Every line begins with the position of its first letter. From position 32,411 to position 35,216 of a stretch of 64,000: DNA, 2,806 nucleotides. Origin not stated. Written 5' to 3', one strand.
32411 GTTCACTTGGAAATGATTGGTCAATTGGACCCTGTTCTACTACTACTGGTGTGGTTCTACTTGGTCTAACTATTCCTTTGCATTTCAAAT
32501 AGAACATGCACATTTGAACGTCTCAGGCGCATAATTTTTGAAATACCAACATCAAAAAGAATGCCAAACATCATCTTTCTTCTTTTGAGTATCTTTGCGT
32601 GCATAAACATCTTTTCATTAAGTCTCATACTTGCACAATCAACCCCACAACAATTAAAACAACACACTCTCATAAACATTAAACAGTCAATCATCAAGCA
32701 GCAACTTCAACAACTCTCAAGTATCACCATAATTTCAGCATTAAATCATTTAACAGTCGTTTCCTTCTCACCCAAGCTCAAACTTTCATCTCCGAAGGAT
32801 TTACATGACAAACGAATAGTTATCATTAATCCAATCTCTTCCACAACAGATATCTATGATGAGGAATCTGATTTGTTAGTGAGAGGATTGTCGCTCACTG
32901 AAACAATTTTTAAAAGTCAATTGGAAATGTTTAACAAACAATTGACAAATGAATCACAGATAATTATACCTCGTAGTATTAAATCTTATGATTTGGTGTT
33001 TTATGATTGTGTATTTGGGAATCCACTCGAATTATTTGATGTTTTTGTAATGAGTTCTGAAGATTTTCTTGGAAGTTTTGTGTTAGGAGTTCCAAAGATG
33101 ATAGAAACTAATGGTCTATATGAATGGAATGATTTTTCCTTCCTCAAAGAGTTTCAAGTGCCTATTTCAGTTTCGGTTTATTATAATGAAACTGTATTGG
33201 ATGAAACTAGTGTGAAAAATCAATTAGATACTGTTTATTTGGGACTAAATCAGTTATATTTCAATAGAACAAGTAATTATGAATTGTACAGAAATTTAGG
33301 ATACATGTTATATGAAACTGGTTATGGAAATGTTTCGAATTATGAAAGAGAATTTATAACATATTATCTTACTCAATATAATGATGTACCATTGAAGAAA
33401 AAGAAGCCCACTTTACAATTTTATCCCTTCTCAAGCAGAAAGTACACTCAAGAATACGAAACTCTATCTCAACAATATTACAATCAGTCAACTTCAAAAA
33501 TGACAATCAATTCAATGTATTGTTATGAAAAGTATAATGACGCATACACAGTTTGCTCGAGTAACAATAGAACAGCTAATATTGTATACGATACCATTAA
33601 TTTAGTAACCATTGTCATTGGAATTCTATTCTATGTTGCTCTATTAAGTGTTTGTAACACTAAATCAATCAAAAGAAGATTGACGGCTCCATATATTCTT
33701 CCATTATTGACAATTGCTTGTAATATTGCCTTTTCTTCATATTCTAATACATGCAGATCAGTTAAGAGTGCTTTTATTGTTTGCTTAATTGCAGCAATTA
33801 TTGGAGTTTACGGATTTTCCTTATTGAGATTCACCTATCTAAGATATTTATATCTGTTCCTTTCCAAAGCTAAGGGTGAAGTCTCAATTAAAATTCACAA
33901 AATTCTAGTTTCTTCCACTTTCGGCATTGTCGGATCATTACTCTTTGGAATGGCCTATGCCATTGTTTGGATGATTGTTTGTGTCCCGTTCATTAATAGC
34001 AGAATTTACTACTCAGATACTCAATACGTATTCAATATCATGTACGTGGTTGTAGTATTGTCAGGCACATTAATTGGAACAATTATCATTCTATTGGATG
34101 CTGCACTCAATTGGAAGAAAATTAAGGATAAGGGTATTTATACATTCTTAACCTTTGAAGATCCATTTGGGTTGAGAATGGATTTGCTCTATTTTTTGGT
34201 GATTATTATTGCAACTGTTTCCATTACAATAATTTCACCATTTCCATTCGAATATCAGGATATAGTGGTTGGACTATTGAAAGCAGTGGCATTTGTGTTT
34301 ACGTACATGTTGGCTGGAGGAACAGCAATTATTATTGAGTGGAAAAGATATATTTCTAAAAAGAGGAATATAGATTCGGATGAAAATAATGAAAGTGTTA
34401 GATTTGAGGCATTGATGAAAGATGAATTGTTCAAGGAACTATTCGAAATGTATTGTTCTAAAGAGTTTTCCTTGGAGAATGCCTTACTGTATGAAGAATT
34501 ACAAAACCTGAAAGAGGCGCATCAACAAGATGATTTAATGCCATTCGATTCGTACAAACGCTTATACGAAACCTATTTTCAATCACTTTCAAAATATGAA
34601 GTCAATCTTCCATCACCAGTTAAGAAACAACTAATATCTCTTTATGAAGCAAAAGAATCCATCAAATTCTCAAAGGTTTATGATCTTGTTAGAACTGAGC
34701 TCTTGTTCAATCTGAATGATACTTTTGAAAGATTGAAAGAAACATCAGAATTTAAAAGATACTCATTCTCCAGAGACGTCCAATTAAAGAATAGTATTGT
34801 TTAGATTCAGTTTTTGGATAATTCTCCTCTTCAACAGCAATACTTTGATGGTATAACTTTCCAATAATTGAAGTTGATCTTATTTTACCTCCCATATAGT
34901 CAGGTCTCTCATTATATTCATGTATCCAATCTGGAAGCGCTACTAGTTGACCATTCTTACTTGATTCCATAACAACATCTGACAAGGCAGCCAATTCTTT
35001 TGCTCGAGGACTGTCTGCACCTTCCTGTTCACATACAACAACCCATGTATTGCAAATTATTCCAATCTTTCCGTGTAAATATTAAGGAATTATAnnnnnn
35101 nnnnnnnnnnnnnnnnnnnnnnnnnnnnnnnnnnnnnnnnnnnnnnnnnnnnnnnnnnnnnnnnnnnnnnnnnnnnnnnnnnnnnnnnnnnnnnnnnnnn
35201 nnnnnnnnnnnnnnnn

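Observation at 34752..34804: Convergent RdRP and 7TM-RGS genes overlap by 53 bp of coding sequence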

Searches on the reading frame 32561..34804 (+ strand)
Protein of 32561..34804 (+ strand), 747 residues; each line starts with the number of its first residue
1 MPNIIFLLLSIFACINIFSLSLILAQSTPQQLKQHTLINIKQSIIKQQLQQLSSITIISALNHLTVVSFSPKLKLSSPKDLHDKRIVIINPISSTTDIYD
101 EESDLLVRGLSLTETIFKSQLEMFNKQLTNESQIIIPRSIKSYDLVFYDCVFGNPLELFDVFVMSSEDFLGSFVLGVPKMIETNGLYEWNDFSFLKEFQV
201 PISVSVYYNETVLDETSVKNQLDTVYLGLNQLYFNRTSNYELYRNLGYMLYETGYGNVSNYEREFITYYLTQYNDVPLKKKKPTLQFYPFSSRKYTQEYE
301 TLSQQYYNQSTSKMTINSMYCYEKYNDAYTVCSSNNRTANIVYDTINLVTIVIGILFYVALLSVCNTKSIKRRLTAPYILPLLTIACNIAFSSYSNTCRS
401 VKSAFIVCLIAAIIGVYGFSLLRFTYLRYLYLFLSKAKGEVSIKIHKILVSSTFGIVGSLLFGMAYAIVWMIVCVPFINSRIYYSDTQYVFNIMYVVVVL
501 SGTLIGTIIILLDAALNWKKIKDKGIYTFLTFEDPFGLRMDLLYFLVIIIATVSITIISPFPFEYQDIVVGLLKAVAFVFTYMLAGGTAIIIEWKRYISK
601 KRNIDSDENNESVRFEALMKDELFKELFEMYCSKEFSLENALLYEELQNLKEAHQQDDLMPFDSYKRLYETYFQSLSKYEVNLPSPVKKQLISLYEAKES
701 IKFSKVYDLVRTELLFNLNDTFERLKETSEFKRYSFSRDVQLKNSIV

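Call 7: search_protein_families(library=pfam, proteins=[window:32561-34801:+], max_evalue=0.01)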
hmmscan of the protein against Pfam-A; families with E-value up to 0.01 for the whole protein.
window:32561-34801:+ (747 aa): 1 family
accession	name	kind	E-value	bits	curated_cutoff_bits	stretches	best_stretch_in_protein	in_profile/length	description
PF00615.24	RGS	-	9.5e-08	32.9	23.9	1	615-710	2-96/117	Regulator of G protein signaling domain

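Call 8: find_encoding_contigs(protein=window:32561-34804:+, flank=6000, max_places=4)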
Protein window:32561-34804:+ (747 aa): no gene with exactly this product is on record in the collection.

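Call 15: find_homologous_proteins(query=window:32561-34801:+)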
Query window:32561-34801:+: 8000 candidates shared short words with the query, none scored E <= 0.001.

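Call 26: search_protein_representatives(protein=window:32561-34801:+)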
Query: 747 residues. Proteins with E-value up to 0.001 (for the whole library): 262; up to 1e-10: 114; up to 1e-30: 28. The best 150 are listed.
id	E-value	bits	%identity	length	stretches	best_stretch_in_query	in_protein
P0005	5.2e-138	478.0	61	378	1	186-544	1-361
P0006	1.4e-90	321.2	44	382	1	374-747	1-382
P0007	7.8e-89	315.5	34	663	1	115-745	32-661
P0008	2.0e-79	284.4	32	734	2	132-745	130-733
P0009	1.0e-70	255.6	61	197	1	550-747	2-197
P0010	1.9e-65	238.2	30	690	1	122-747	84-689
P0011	1.2e-62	229.0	62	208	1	6-213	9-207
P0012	6.7e-58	213.3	30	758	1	142-746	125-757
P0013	1.3e-56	209.1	33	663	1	333-746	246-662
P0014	1.9e-55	205.2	43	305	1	427-698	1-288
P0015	2.1e-54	201.7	32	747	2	144-738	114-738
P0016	9.3e-46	173.1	33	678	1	305-746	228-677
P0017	2.1e-42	162.1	27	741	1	136-745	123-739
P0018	2.6e-41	158.4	29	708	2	137-698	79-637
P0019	2.4e-39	151.9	31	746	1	233-744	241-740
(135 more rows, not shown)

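Call 28: find_encoding_contigs(protein=P0009, flank=8000, max_places=5)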
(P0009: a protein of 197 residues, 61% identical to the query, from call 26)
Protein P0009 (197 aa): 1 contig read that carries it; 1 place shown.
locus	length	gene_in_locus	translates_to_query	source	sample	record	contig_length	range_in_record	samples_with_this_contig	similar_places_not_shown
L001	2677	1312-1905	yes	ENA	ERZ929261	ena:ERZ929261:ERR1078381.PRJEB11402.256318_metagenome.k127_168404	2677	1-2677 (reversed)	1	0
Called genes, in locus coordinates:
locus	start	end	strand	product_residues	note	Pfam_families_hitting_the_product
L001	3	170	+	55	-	?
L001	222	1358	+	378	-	-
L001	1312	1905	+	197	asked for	PF00615:RGS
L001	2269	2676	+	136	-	?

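Call 47: list_cluster_members(proteins=[P0006, P0007, P0008, P0010, P0012, P0015, P0016, P0004])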
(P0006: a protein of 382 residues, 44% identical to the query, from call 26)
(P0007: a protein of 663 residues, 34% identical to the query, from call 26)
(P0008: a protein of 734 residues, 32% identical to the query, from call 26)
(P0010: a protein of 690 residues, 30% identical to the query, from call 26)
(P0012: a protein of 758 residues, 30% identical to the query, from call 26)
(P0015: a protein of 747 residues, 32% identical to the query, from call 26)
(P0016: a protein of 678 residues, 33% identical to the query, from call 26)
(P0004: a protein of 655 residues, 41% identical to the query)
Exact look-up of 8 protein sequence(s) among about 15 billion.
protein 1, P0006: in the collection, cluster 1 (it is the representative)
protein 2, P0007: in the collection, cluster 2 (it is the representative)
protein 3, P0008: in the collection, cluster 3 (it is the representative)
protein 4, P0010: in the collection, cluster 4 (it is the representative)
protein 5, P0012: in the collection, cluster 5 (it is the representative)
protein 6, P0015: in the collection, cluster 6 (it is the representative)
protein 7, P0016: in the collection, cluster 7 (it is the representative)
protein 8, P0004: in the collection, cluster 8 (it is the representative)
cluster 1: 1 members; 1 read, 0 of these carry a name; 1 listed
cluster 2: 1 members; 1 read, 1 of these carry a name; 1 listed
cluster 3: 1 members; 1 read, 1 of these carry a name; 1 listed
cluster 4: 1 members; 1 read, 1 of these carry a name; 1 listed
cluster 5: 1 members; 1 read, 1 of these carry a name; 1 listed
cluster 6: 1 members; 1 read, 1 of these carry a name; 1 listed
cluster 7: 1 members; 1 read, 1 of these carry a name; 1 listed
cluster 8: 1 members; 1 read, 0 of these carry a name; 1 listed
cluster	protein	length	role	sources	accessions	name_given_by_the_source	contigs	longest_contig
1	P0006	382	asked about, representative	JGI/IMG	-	-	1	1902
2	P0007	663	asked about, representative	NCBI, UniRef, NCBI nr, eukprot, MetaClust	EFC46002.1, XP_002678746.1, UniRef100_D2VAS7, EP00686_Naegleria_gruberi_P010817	predicted protein [Naegleria gruberi] | Predicted protein n=1 Tax=Naegleria gruberi TaxID=5762 RepID=D2VAS7_NAEGR | uncharacterized protein NAEGRDRAFT_48032 [Naegleria gruberi]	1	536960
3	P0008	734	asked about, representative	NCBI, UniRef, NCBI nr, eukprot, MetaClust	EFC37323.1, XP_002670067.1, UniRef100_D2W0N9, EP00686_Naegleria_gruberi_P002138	predicted protein [Naegleria gruberi] | Predicted protein n=1 Tax=Naegleria gruberi TaxID=5762 RepID=D2W0N9_NAEGR | uncharacterized protein NAEGRDRAFT_81945 [Naegleria gruberi]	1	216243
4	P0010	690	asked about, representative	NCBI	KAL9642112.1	hypothetical protein ABK040_007118 [Willaertia magna]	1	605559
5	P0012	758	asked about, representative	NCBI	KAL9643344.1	hypothetical protein ABK040_014799 [Willaertia magna]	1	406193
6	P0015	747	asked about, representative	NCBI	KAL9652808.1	hypothetical protein ABK040_010840 [Willaertia magna]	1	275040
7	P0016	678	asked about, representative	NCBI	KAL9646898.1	hypothetical protein ABK040_013758 [Willaertia magna]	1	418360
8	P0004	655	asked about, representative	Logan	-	-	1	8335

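Call 63: find_encoding_contigs(protein=P0006, flank=3000, max_places=3)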
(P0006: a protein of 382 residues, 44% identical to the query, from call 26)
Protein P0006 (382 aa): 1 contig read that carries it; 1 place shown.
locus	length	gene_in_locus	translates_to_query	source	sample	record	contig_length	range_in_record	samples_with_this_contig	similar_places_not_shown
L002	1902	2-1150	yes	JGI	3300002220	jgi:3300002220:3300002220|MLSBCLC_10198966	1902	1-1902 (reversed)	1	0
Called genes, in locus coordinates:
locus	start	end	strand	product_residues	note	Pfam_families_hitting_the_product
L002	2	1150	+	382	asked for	PF00615:RGS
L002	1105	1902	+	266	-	?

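Call 64: find_encoding_contigs(protein=P0007, flank=3000, max_places=2)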
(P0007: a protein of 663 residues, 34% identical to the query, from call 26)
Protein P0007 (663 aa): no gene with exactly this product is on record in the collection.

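Call 65: find_encoding_contigs(protein=P0008, flank=3000, max_places=2)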
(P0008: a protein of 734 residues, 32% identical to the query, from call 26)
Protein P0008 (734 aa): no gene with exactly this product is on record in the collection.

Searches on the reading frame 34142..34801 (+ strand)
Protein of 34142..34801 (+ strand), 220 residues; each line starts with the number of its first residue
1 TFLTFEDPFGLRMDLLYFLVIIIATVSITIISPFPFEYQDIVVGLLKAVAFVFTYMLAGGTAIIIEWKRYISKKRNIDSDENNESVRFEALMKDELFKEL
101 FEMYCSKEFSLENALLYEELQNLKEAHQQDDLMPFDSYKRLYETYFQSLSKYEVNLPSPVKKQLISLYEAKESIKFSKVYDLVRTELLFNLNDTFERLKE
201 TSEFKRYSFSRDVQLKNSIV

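Call 46: find_homologous_proteins(query=window:34142-34801:+)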
Query window:34142-34801:+ (220 aa): 1 proteins with E <= 0.001 among 259 candidates.
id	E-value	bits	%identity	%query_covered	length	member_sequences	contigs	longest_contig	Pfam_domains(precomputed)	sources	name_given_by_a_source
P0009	1.0e-71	259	60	90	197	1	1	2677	PF00615.25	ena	-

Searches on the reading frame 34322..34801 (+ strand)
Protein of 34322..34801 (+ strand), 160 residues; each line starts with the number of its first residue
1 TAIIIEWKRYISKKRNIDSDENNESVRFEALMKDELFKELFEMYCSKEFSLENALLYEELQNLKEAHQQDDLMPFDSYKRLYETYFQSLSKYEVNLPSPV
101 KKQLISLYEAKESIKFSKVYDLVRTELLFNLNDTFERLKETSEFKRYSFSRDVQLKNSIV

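Call 38: search_protein_families(library=pfam, proteins=[window:34322-34801:+], max_evalue=1)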
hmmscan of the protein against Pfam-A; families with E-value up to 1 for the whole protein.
window:34322-34801:+ (160 aa): 1 family
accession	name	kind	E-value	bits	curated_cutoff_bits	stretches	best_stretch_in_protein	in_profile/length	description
PF00615.24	RGS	-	8.9e-09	36.2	23.9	1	28-124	2-97/117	Regulator of G protein signaling domain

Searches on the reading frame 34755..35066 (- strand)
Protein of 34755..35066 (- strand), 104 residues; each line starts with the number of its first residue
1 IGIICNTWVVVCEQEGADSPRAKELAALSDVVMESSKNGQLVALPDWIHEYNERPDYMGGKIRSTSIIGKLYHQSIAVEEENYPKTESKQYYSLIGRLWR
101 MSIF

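Call 38: search_protein_families(library=pfam, proteins=[window:34755-35066:-], max_evalue=1)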
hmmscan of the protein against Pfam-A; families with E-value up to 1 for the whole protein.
seq(104 aa): 1 family
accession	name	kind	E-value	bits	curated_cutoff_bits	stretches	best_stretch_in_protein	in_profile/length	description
PF05183.17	RdRP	-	5.4e-08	32.4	23.8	1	1-74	494-581/582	RNA dependent RNA polymerase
